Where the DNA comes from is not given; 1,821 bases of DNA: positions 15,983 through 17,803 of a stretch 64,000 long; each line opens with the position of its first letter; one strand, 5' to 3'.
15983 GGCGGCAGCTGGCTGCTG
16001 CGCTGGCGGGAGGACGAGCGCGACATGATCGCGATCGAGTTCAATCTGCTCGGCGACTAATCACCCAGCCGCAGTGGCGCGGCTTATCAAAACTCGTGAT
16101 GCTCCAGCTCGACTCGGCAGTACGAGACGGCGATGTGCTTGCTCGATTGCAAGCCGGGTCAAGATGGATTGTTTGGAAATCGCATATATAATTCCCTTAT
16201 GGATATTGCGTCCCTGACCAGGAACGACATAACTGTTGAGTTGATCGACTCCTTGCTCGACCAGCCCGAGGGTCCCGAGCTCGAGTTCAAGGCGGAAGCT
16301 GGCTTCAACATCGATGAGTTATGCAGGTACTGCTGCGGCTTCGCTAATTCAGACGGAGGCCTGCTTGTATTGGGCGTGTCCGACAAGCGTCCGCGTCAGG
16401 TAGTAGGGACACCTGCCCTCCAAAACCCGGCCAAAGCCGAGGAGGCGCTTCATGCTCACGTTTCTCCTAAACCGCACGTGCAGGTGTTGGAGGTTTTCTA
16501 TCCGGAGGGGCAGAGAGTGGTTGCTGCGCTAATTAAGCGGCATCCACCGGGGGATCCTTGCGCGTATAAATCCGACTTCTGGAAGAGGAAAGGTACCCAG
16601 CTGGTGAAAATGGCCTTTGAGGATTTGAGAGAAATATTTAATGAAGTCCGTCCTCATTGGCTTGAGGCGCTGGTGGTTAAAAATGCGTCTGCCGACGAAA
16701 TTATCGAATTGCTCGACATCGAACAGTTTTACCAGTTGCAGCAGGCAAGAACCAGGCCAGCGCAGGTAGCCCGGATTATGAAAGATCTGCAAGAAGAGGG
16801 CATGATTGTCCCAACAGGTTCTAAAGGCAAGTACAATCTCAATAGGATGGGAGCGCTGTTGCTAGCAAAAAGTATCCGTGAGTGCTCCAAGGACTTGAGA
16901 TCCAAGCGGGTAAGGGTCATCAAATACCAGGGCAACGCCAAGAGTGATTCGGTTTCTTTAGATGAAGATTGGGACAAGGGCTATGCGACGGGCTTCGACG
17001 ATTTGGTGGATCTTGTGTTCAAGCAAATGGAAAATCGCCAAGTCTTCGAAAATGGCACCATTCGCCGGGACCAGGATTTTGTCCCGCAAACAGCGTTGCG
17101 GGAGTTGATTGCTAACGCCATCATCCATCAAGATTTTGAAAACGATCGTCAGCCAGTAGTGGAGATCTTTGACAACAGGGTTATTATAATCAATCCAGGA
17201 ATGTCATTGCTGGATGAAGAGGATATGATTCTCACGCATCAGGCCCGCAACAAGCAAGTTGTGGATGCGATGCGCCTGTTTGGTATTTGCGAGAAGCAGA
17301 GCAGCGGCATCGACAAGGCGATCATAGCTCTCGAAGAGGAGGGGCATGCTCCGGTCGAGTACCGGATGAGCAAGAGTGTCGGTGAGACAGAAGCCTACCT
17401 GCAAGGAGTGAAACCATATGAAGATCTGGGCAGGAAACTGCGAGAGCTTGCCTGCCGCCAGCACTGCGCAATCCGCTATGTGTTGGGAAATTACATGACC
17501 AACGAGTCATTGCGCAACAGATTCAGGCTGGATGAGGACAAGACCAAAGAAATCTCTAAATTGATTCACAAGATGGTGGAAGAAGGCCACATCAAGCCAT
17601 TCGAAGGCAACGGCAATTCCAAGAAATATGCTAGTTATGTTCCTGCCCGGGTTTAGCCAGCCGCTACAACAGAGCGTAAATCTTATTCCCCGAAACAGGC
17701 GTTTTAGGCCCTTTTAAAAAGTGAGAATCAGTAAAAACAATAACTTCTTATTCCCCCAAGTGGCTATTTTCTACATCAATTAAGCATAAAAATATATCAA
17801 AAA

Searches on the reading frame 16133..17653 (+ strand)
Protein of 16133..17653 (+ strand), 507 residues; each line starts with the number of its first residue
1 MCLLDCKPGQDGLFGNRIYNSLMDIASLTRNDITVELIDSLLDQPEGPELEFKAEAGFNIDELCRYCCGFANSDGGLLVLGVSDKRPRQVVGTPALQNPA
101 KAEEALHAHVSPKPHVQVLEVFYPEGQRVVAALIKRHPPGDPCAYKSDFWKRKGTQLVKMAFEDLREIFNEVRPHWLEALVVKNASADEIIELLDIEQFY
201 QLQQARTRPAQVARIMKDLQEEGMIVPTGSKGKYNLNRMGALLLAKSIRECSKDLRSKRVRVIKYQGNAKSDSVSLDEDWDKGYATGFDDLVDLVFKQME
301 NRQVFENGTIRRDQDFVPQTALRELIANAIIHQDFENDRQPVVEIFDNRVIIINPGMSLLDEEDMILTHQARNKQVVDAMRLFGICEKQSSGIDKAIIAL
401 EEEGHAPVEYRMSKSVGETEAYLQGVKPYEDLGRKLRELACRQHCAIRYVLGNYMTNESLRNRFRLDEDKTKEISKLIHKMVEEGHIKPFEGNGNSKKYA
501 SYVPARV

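Call 84: search_protein_families(library=pfam, proteins=[window:16133-17653:+], max_evalue=0.0001)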
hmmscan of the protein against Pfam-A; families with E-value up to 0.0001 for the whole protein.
window:16133-17653:+ (507 aa): 2 families
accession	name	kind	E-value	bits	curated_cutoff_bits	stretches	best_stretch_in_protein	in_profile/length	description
PF04326.19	SLFN_AlbA_2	-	2.3e-15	57.6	25.3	1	46-160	1-117/118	Schlafen, AlbA_2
PF13749.12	HATPase_c_4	-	1.9e-12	47.4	26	1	339-414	2-82/89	Putative ATP-dependent DNA helicase recG C-terminal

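Call 100: search_protein_families(library=padloc, proteins=[window:16133-17653:+], max_evalue=0.001)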
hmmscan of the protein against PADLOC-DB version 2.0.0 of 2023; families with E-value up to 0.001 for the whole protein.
window:16133-17653:+ (507 aa): 3 families
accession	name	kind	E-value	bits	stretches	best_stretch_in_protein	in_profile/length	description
PDLC02394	pAgo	-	1.9e-09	33.8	1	62-381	56-388/1121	-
PDLC02402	Aga_SIR2-PNTD1-PNTD2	-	1e-05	21.9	1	301-362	426-486/876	Class I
PDLC02418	Aga_SIR2-Kinase-PNTD1-PNTD2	-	0.00027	17.2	1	288-362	293-364/756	Class I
